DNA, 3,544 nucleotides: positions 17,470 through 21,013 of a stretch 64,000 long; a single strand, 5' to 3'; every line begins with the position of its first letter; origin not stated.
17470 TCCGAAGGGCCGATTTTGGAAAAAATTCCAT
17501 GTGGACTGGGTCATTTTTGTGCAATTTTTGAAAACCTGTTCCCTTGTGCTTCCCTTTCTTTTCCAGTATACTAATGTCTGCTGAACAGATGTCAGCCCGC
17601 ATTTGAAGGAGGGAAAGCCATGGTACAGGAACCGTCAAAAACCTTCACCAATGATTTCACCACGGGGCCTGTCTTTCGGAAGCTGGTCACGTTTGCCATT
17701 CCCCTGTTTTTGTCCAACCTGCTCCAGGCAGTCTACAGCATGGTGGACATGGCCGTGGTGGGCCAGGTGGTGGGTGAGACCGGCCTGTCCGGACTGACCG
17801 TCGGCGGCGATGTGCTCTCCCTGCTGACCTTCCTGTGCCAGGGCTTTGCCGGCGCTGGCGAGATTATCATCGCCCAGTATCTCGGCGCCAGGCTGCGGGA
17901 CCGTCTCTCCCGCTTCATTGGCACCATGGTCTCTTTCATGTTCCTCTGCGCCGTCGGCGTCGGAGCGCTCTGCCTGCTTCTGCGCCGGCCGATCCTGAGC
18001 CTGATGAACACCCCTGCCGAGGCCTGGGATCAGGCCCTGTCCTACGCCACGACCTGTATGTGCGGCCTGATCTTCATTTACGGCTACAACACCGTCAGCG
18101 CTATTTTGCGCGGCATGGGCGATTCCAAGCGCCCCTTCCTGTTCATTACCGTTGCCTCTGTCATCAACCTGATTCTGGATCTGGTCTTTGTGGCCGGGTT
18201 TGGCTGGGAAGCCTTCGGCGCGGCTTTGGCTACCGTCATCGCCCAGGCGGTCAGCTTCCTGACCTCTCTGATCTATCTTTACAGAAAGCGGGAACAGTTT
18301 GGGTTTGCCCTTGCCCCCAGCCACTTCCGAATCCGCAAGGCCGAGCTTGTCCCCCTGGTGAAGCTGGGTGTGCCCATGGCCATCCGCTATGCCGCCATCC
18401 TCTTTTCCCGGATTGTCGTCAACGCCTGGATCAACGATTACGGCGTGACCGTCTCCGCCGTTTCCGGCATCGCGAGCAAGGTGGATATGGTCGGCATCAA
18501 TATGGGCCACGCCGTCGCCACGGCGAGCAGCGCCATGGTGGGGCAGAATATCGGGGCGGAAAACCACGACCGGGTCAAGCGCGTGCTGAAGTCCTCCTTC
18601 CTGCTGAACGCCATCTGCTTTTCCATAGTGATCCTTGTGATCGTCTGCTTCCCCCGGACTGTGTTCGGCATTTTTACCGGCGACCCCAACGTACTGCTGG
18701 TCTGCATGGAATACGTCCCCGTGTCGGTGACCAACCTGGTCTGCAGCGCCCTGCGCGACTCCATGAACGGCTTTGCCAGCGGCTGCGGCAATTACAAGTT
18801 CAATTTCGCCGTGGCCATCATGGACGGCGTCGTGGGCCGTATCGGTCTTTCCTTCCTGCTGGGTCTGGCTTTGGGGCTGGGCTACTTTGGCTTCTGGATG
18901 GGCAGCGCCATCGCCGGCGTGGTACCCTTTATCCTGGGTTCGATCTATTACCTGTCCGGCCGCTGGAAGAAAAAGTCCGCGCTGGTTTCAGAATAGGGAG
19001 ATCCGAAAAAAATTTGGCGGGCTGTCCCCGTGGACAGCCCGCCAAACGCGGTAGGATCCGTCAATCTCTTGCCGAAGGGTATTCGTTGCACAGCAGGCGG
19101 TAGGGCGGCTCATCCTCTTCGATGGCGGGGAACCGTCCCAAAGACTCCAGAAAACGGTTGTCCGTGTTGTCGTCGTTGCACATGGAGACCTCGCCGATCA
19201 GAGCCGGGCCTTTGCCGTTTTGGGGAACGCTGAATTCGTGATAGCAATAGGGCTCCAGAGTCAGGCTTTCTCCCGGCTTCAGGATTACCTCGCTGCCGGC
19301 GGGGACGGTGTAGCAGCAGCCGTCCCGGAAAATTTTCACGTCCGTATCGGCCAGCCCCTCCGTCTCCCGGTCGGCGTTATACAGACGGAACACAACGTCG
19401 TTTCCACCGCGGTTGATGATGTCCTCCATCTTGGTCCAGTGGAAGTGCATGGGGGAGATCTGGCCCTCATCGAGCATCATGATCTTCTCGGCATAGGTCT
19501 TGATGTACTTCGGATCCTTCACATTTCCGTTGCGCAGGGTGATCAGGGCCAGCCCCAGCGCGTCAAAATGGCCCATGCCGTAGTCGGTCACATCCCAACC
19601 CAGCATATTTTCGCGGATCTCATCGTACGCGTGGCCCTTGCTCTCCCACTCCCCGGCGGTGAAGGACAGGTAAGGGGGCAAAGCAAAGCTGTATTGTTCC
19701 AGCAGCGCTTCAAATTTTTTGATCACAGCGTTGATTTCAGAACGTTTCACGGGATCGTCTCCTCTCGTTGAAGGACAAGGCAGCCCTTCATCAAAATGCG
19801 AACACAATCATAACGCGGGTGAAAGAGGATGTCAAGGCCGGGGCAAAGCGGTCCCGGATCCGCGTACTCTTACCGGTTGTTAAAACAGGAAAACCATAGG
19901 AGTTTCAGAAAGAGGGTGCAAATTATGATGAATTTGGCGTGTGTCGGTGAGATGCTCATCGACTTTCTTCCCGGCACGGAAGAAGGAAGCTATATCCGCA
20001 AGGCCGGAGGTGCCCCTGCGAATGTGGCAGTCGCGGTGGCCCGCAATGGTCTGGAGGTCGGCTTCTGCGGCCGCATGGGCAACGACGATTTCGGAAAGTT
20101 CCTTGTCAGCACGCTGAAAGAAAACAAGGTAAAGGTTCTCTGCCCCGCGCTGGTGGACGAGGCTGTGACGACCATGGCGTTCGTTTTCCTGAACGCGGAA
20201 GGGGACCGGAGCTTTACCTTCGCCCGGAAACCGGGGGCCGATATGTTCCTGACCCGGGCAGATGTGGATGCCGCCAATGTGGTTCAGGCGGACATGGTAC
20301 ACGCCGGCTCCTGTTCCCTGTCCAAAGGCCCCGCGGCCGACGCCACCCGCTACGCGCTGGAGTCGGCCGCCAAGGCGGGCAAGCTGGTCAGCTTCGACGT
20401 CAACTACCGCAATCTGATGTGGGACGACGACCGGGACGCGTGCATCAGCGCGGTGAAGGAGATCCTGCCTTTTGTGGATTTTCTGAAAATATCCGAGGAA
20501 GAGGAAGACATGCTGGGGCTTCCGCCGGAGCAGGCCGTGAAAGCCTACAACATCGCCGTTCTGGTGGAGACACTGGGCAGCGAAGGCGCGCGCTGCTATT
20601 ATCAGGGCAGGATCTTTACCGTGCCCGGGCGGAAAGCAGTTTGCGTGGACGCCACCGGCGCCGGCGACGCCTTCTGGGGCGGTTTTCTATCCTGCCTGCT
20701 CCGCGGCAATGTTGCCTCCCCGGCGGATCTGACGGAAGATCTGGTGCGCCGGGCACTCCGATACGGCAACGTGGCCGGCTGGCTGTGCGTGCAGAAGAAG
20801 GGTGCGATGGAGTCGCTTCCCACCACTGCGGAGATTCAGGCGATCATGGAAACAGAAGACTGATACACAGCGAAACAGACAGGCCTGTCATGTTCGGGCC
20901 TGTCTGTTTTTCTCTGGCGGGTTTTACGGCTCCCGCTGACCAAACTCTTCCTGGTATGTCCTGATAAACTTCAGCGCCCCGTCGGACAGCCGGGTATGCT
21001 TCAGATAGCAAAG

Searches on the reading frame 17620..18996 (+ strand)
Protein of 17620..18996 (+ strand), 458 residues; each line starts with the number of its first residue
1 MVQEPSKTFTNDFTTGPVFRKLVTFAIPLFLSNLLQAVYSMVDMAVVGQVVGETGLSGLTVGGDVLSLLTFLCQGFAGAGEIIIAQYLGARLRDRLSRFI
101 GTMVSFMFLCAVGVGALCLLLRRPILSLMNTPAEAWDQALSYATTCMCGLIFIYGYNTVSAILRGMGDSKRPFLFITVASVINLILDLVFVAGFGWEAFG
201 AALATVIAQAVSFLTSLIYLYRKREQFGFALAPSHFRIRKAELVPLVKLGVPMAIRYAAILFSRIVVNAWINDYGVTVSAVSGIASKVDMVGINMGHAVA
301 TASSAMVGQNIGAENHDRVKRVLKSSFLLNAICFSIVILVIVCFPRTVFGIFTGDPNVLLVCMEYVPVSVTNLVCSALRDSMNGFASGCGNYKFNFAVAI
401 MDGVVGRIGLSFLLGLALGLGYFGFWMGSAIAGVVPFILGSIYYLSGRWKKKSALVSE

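Call 42: search_protein_families(library=pfam, proteins=[window:17620-18996:+], max_evalue=0.00001)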
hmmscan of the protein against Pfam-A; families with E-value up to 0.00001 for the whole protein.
window:17620-18996:+ (458 aa): 1 family
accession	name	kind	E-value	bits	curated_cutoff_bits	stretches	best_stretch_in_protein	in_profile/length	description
PF01554.23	MatE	-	7.9e-46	156.1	24.9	2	28-188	1-160/161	MatE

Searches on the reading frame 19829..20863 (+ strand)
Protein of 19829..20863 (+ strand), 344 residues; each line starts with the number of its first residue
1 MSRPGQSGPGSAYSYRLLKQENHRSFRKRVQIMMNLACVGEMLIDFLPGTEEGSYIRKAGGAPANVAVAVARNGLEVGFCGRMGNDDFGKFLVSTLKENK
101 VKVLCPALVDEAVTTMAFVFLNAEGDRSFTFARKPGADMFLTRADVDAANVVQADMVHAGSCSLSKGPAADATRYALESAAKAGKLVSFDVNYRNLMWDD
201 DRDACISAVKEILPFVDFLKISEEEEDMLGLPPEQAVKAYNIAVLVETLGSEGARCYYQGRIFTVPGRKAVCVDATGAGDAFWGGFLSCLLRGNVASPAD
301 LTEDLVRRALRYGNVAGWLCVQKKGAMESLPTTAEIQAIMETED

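Call 42: search_protein_families(library=pfam, proteins=[window:19829-20863:+], max_evalue=0.00001)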
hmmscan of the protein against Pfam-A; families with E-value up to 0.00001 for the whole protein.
window:19829-20863:+ (344 aa): 1 family
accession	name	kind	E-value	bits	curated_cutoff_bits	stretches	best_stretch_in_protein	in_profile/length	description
PF00294.29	PfkB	-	1.5e-51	176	25.8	1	35-332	3-301/302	pfkB family carbohydrate kinase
